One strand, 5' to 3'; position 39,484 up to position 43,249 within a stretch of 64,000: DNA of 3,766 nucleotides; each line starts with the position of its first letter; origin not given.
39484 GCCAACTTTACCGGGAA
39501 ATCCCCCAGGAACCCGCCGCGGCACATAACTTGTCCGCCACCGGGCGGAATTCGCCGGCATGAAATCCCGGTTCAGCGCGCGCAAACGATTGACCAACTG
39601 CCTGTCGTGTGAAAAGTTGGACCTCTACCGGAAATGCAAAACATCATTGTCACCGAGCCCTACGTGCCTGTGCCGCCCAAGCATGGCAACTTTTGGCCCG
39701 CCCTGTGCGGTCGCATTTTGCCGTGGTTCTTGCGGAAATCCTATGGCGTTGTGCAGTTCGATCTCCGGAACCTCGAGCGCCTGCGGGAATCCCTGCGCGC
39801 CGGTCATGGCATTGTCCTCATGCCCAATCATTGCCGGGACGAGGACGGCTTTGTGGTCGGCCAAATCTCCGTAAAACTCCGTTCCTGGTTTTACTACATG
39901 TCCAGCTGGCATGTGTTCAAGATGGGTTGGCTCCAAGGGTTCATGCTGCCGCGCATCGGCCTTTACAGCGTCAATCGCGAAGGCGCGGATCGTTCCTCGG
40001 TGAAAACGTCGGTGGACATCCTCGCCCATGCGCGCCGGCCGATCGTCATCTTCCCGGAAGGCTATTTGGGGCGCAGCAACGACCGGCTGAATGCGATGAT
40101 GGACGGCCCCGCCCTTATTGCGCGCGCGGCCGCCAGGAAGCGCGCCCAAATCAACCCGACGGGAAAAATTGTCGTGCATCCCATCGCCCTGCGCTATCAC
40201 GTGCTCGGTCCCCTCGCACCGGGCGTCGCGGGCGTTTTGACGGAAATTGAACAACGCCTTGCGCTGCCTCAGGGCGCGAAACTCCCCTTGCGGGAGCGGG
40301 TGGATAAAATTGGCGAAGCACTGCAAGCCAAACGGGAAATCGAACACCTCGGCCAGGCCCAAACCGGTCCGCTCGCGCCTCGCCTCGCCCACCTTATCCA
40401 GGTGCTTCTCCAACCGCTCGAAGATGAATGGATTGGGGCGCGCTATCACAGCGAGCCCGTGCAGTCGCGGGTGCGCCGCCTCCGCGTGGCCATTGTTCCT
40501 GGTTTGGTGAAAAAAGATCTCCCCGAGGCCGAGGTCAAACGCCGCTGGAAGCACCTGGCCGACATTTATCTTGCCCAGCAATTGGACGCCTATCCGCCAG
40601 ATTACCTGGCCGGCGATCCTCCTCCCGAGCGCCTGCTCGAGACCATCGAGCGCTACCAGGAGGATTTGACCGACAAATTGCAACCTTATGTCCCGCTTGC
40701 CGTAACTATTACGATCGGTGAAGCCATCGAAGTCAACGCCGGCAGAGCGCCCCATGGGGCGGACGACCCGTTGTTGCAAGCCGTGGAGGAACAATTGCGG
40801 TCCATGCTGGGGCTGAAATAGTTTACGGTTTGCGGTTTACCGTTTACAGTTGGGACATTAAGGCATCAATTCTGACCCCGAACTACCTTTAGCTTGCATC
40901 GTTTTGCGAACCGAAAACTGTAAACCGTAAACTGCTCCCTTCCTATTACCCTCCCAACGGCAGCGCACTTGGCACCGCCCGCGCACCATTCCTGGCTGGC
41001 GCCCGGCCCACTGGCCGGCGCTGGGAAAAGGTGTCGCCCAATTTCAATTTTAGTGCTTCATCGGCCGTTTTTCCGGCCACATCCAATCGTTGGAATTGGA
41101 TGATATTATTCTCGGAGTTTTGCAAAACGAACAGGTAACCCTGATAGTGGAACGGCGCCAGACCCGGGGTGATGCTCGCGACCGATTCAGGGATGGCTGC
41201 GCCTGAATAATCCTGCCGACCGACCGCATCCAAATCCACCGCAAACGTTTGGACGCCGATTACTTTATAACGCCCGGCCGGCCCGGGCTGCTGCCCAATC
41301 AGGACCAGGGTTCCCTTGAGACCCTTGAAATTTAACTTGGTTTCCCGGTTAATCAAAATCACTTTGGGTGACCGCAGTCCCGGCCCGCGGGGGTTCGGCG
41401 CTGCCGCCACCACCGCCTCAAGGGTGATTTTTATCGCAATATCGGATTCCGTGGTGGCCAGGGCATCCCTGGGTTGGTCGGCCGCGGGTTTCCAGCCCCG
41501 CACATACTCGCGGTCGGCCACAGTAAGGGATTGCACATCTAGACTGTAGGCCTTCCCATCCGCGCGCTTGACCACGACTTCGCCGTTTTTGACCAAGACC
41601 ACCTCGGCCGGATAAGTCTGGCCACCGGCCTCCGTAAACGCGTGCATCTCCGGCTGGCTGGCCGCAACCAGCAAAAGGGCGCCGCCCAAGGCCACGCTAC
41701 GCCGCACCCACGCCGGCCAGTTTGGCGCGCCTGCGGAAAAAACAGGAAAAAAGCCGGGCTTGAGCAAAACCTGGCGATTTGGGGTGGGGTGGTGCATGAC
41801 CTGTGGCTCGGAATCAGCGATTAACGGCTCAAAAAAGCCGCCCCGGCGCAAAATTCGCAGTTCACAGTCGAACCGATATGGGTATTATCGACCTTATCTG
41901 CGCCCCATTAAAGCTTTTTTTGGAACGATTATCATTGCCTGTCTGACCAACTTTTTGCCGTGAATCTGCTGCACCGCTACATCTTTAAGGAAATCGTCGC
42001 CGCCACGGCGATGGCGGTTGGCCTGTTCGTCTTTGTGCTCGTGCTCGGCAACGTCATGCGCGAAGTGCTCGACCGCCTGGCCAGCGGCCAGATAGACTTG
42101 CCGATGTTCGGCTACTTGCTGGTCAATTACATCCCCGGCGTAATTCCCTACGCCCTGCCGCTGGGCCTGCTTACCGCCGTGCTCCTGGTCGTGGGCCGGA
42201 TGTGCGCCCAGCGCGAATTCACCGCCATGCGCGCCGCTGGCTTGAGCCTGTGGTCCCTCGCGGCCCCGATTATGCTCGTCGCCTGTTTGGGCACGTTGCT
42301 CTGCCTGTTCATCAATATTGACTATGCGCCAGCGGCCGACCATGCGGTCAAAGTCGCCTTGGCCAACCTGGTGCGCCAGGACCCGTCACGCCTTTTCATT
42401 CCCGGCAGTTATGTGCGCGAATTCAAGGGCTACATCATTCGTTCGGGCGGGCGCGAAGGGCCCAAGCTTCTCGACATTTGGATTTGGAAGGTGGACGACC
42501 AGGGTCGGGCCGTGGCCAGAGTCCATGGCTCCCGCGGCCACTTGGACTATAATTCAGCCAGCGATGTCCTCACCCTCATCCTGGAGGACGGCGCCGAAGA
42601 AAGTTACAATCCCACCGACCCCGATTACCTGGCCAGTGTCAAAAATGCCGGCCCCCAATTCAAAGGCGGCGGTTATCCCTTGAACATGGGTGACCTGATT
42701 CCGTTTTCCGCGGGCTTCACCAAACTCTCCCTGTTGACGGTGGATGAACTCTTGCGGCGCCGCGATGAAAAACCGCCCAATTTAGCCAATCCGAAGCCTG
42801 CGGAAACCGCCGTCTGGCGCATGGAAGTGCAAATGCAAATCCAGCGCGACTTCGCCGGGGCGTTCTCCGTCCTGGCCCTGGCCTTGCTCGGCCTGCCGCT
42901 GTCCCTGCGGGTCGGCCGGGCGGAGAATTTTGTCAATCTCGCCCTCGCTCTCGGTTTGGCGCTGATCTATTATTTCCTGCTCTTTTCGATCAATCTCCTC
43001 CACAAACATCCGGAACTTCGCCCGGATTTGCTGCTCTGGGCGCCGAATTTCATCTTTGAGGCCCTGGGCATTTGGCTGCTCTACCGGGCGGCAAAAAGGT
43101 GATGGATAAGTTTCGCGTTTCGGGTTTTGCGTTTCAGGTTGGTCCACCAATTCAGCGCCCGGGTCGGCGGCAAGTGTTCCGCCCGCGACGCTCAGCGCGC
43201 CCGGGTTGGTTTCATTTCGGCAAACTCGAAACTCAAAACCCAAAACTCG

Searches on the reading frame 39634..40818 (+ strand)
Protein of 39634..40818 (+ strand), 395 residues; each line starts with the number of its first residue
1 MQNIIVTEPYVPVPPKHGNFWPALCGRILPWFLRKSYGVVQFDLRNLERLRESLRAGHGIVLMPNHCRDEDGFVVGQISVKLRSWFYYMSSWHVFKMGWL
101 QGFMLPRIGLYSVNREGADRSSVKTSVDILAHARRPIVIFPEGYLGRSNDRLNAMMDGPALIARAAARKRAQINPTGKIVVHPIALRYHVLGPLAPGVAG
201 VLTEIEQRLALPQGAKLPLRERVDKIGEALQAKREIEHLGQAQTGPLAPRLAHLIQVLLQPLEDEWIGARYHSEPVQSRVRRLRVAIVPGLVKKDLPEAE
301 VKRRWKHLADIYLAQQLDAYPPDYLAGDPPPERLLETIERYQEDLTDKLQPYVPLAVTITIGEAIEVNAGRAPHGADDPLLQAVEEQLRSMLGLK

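Call 65: search_protein_families(library=pfam, proteins=[window:39634-40818:+], max_evalue=0.0001)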
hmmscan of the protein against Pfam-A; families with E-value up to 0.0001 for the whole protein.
window:39634-40818:+ (395 aa): 1 family
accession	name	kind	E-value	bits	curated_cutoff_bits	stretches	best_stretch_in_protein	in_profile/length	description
PF01553.26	Acyltransferase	-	2.1e-10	40.9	23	1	51-186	7-131/132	Acyltransferase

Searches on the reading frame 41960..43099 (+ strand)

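Call 65: search_protein_families(library=pfam, proteins=[window:41960-43099:+], max_evalue=0.0001)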
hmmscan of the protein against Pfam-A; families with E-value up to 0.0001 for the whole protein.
window:41960-43099:+ (380 aa): 1 family
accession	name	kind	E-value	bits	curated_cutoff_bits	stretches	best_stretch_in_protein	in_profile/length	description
PF03739.19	LptF_LptG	-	1.9e-55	188.8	27.9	1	6-376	1-353/353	Lipopolysaccharide export system permease LptF/LptG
